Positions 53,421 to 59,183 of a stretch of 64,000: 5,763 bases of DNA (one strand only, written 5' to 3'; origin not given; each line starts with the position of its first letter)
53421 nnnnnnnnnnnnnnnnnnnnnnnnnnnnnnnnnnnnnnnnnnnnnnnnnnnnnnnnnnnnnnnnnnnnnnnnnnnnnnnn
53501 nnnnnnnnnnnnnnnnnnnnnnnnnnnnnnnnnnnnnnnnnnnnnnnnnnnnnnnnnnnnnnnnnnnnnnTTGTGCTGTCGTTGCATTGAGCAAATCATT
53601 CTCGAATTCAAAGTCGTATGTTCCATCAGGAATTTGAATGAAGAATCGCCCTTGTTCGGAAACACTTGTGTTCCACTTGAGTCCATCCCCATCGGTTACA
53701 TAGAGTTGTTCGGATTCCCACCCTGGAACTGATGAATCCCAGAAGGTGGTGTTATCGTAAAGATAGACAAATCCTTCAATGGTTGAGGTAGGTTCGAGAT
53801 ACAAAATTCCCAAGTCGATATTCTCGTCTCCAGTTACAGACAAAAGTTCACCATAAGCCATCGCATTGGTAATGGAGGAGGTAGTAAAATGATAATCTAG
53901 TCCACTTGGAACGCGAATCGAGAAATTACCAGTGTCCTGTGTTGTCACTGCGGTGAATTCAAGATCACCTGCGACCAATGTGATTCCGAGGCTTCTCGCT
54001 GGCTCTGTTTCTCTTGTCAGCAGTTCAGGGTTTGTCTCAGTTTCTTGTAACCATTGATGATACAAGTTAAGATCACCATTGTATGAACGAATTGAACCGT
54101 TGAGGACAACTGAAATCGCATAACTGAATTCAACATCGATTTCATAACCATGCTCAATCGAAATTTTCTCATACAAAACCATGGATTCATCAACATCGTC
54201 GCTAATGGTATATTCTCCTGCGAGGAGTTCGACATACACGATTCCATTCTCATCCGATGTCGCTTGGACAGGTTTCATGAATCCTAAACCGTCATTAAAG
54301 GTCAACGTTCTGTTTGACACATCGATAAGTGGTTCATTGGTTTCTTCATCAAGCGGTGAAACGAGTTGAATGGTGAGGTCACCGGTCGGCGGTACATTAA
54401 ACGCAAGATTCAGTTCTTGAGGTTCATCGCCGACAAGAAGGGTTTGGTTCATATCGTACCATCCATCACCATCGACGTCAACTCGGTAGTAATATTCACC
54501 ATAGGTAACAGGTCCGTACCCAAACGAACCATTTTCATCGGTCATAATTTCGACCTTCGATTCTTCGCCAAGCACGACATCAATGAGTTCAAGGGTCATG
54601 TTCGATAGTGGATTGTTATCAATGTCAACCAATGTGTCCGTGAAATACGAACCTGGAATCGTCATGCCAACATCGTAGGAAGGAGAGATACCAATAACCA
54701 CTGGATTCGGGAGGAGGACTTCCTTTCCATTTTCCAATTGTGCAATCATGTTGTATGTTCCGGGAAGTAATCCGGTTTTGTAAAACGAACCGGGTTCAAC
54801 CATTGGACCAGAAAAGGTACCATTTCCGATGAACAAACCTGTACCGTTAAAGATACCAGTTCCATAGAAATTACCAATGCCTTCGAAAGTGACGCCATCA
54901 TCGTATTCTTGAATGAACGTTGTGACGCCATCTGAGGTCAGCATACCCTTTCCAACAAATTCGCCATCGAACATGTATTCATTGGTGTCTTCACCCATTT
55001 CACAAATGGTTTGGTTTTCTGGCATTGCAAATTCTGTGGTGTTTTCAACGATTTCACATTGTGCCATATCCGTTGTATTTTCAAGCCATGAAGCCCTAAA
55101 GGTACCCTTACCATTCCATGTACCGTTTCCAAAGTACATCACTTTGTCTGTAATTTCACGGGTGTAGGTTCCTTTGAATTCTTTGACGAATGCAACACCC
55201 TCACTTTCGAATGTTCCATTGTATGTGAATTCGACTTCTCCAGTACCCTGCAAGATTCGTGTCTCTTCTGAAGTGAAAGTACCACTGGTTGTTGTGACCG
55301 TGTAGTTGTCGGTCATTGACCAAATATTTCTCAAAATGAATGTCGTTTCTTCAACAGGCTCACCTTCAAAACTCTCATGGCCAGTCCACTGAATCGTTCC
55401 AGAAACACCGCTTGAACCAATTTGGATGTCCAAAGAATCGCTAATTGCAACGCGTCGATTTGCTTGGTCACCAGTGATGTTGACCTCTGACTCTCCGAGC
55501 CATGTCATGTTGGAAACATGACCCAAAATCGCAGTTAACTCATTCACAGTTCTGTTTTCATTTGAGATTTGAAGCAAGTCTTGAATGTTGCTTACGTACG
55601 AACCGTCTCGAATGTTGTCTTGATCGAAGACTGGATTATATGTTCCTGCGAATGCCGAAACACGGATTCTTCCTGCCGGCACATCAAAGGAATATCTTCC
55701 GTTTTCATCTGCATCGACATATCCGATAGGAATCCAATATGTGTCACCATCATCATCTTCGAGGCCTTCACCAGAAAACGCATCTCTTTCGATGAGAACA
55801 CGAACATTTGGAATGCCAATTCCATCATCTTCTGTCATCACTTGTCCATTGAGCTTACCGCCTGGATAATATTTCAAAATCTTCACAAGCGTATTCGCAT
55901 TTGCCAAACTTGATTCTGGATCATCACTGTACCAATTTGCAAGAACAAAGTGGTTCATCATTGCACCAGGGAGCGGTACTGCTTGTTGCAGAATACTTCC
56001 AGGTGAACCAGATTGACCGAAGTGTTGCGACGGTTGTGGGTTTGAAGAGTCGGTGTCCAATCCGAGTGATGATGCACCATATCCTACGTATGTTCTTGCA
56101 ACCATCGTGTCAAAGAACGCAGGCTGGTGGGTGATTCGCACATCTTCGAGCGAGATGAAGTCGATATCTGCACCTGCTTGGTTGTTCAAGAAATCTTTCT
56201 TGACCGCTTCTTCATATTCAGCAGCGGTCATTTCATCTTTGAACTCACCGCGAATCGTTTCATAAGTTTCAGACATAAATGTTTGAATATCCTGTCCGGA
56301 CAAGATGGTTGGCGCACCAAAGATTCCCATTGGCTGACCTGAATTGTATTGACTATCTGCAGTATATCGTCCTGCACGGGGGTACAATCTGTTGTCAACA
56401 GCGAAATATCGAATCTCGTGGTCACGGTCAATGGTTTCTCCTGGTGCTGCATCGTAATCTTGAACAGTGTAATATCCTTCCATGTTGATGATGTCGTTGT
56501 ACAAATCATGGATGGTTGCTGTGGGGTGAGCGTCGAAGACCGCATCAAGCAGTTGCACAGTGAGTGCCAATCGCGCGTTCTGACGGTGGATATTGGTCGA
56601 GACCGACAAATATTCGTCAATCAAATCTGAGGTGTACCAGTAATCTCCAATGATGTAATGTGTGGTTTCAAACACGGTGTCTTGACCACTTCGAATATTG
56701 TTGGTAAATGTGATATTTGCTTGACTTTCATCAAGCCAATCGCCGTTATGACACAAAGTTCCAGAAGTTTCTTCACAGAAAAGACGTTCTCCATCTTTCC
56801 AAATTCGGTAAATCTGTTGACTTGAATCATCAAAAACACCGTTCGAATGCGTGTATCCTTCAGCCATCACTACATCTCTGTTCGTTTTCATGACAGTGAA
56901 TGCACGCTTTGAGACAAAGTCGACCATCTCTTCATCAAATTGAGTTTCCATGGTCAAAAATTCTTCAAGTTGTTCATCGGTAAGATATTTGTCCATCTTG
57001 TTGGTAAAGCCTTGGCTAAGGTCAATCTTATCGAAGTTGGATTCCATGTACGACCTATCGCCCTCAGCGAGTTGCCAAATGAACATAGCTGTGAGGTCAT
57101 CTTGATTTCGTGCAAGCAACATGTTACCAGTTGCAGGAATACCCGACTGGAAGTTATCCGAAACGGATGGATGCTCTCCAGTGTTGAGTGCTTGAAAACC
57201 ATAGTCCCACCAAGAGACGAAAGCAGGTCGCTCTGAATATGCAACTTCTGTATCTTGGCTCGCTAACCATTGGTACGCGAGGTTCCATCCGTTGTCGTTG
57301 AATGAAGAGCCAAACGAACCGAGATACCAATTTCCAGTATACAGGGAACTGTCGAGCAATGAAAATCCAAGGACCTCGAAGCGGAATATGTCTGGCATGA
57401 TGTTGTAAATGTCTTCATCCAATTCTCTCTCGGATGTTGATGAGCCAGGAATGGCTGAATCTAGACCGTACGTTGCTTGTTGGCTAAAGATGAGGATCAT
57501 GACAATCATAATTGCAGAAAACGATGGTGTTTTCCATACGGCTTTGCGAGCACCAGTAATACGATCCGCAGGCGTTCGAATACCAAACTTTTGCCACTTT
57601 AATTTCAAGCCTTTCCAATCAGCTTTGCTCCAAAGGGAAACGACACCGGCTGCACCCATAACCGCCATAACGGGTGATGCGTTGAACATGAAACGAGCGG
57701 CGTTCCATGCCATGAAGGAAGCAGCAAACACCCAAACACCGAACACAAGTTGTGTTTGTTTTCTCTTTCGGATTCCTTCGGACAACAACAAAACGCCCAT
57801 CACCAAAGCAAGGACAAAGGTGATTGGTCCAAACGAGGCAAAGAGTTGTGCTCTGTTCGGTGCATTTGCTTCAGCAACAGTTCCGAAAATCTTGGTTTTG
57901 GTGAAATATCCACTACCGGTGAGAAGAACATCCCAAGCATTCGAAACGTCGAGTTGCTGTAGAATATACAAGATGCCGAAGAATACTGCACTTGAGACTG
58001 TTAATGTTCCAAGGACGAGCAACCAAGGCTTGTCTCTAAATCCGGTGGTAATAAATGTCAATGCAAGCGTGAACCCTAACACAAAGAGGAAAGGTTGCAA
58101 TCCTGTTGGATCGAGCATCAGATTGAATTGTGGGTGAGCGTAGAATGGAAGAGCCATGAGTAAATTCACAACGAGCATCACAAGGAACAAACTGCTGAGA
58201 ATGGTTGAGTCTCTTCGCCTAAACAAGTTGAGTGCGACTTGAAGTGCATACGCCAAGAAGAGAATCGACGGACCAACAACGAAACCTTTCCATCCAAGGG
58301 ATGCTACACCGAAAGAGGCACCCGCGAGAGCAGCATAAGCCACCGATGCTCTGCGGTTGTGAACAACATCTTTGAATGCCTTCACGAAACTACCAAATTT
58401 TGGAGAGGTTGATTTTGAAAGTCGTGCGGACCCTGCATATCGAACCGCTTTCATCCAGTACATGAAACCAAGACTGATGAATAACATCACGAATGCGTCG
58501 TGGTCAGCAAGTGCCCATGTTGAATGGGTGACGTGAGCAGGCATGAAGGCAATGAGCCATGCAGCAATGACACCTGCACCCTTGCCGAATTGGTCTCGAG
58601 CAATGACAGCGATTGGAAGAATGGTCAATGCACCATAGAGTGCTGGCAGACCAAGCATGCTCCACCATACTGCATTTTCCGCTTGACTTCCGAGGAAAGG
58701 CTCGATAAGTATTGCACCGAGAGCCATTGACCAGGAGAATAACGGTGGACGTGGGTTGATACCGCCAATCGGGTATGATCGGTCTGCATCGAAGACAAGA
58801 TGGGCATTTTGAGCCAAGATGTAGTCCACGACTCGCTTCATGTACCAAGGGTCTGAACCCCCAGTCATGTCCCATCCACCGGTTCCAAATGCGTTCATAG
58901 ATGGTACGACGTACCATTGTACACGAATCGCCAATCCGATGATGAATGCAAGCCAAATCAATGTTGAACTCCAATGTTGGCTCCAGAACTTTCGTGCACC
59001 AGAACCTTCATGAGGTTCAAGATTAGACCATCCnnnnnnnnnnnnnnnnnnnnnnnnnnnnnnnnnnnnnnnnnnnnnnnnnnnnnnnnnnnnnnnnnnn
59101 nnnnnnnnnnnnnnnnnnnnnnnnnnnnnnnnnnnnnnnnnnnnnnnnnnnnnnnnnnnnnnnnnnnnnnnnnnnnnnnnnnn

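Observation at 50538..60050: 3,170-aa oligosaccharyltransferase: AglB/STT3 core fused to a ~1,750-aa beta-sandwich array with a second, C-terminal membrane anchor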

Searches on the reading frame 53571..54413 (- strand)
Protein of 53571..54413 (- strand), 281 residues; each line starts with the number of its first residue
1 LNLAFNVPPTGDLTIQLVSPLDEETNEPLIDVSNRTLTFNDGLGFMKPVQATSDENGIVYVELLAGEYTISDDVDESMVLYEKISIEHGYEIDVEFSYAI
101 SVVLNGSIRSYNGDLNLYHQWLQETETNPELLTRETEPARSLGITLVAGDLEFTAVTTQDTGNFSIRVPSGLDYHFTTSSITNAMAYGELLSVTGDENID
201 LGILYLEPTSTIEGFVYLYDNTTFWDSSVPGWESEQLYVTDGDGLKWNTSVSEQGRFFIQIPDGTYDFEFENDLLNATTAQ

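Call 25: search_protein_families(library=pfam, proteins=[window:53571-54413:-], max_evalue=1)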
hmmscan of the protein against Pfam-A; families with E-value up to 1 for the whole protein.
window:53571-54413:- (281 aa): 1 family
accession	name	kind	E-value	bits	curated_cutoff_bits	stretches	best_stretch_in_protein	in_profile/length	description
PF13620.12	CarboxypepD_reg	-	5e-05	24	32.3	0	154-183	30-59/82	Carboxypeptidase regulatory-like domain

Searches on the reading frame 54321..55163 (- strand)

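Call 25: search_protein_families(library=pfam, proteins=[window:54321-55163:-], max_evalue=1)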
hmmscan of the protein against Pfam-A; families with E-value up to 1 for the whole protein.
window:54321-55163:- (281 aa): 4 families
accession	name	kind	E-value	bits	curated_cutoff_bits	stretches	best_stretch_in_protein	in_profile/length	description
PF13620.12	CarboxypepD_reg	-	0.00035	21.3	32.3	1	178-232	6-58/82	Carboxypeptidase regulatory-like domain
PF17802.7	SpaA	-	0.0057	17.2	23.1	1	179-225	8-55/91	Prealbumin-like fold domain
PF22902.2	NOMO1-like_9th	-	0.12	12.6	27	1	201-228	27-53/75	BOS complex subunit NOMO1-like, beta sandwich domain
PF23899.1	SU10_portal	-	0.27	10.1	30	1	219-246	274-301/593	Phage SU10 portal protein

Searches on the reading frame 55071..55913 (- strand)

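Call 25: search_protein_families(library=pfam, proteins=[window:55071-55913:-], max_evalue=1)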
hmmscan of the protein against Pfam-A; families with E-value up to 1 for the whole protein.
window:55071-55913:- (281 aa): 1 family
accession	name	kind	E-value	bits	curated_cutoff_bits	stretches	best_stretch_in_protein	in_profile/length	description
PF13620.12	CarboxypepD_reg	-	7.1e-06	26.7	32.3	1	21-95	2-62/82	Carboxypeptidase regulatory-like domain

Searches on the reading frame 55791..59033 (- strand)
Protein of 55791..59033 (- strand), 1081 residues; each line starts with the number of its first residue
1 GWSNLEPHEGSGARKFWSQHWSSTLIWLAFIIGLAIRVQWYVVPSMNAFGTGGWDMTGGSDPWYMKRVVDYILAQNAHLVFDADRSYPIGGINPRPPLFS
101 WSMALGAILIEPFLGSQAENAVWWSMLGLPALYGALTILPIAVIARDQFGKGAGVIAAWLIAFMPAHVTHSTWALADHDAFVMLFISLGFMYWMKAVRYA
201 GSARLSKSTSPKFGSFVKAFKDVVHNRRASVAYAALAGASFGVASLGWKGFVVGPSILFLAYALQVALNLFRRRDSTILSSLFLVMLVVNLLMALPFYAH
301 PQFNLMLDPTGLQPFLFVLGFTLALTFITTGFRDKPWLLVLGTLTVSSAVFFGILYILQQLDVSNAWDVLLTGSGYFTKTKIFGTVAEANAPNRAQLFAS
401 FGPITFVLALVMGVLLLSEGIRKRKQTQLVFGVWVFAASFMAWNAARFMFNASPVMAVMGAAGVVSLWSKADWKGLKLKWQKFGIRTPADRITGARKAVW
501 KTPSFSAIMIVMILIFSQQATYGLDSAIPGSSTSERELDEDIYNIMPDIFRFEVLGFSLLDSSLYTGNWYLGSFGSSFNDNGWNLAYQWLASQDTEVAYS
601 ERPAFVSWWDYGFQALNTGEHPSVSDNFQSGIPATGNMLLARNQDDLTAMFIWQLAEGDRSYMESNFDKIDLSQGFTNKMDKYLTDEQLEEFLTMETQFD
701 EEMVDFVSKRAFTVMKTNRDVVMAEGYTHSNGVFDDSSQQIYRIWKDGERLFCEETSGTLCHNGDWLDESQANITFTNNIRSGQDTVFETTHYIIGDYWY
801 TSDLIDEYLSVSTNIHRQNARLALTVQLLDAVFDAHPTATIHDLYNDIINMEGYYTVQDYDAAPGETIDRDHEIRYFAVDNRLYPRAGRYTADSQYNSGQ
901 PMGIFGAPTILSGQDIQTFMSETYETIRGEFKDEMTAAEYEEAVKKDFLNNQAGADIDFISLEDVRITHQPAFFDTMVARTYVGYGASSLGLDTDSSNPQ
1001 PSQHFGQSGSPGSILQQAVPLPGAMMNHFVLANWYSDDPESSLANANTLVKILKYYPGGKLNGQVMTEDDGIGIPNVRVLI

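Call 44: predict_structure(alignment_id=A1)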
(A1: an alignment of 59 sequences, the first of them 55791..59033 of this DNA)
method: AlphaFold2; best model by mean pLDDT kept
length: 1081 residues; sequences in the alignment: 59
mean_pLDDT: 60.9   pTM: 0.52
mean pLDDT of the five models: 60.9, 60.8, 58.2, 56.9, 55.3
residues with pLDDT >= 90: 14; 70-90: 443; 50-70: 250; < 50: 374
segments of 3 or more residues with pLDDT < 50: 1-7, 43-95, 172-176, 374-392, 525-540, 552-558, 561-639, 811-813, 857-868, 870-922, 964-1081
pLDDT, mean of each block of 10 residues (from residue 1): 41 71 85 73 40 32 37 37 28 49 72 68 67 84 87 86 67 53 84 87 67 76 85 90 68 69 78 77 89 74 61 75 78 68 76 78 65 44 37 55 77 84 79 81 62 82 80 68 63 68 71 68 48 46 53 47 42 32 41 43 32 30 28 39 63 74 72 82 87 83 84 84 85 72 81 69 82 80 70 78 71 59 85 79 71 52 40 29 25 28 28 38 61 62 71 66 49 41 27 28 39 39 34 41 42 34 30 36 33
secondary structure, 60 per line:
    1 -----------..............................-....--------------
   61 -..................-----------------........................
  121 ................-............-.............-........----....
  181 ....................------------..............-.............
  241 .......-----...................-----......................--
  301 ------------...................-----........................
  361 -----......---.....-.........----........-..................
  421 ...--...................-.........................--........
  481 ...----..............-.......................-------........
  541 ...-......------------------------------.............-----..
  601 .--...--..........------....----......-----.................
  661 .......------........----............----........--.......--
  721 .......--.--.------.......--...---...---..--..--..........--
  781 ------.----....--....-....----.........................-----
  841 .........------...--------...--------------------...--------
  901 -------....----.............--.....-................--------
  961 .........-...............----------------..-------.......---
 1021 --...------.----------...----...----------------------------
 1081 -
elements in order (helices of 4 or more, strands of 3 or more residues): H12-41 H43-46 H62-79 H97-136 H138-149 H151-163 H165-172 H177-200 H213-226 H228-247 H253-271 H277-298 H313-331 H337-360 H366-371 H375-379 H381-389 H394-401 H403-423 H426-444 H446-470 H473-483 H488-501 H503-525 H533-543 H545-550 H581-593 H609-618 H625-628 H633-638 H644-667 H674-681 H686-697 H702-709 E712-718 E721-727 E740-746 E749-751 H769-778 E792-795 E798-801 H803-806 H811-835 H841-849 E856-858 E867-869 H908-911 H916-919 E920-928 E931-935 H937-952 E961-969 H971-985 H1011-1017 E1050-1052

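Call 49: fold_search(model_id=the predicted structure, library=pdb)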
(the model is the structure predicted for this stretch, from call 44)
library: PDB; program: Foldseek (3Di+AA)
matches with E <= 10: 305; with E <= 0.001: 21
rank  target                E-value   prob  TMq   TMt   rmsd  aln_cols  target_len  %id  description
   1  7e9s_A                4.3e-12  1.00  0.34  0.41   7.4       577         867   18  Archaeal oligosaccharyltransferase AglB from Archaeoglobus fulgidus in complex with an inhibitory peptide and a dolich (released 2021-09-08)
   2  3wak                  1.0e-11  1.00  0.36  0.44   9.5       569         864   19  Crystal structure of the Archaeoglobus fulgidus oligosaccharyltransferase (O29867_ARCFU) in the apo form (released 2013-10-30)
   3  9n9j_I                4.3e-11  1.00  0.33  0.49   7.4       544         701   14  Structure of a GRP94 folding intermediate engaged with a CCDC134- and FKBP11-bound secretory translocon (released 2025-11-19)
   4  5gmy_A                9.2e-11  1.00  0.34  0.42   8.0       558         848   18  Crystal structure of the Archaeoglobus fulgidus oligosaccharyltransferase (O29867_ARCFU) tethered with an acceptor pep (released 2017-02-01)
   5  8b6l_I                2.7e-10  1.00  0.34  0.51   6.1       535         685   14  Subtomogram average of the human Sec61-TRAP-OSTA-translocon (released 2022-12-07)
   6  6s7t_A                2.7e-10  1.00  0.33  0.48   5.9       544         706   14  Cryo-EM structure of human oligosaccharyltransferase complex OST-B (released 2019-12-18)
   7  8agc_A                2.0e-09  1.00  0.33  0.49   6.7       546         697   15  Structure of yeast oligosaccharylransferase complex with lipid-linked oligosaccharide and non-acceptor peptide bound (released 2022-12-07)
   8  3waj                  4.0e-09  1.00  0.30  0.40   8.6       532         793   18  Crystal structure of the Archaeoglobus fulgidus oligosaccharyltransferase (O29867_ARCFU) complex with Zn and sulfate (released 2013-10-30)
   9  8pn9_A                4.3e-09  1.00  0.32  0.51  10.7       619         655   16  Structure of human oligosaccharyltransferase OST-A complex bound to NGI-1 (released 2024-05-08)
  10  8age_A                1.9e-08  1.00  0.30  0.49   9.0       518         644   15  Structure of yeast oligosaccharylransferase complex with acceptor peptide bound (released 2022-12-07)
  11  8agb_A                3.1e-08  1.00  0.29  0.46  10.6       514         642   15  Structure of yeast oligosaccharylransferase complex with lipid-linked oligosaccharide bound (released 2022-12-07)
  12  6s7o_A                3.5e-08  1.00  0.33  0.51   7.5       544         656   14  Cryo-EM structure of human oligosaccharyltransferase complex OST-A (released 2019-12-18)
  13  6ezn_F                4.1e-08  1.00  0.27  0.42  12.8       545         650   16  Cryo-EM structure of the yeast oligosaccharyltransferase (OST) complex (released 2018-01-17)
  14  7oci_F                6.0e-08  1.00  0.30  0.48  10.8       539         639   15  Cryo-EM structure of yeast Ost6p containing oligosaccharyltransferase complex (released 2022-02-16)
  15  6ftg_5                3.5e-07  1.00  0.31  0.50   6.8       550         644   14  Subtomogram average of OST-containing ribosome-translocon complexes from canine rough microsomal membranes (released 2018-03-21)
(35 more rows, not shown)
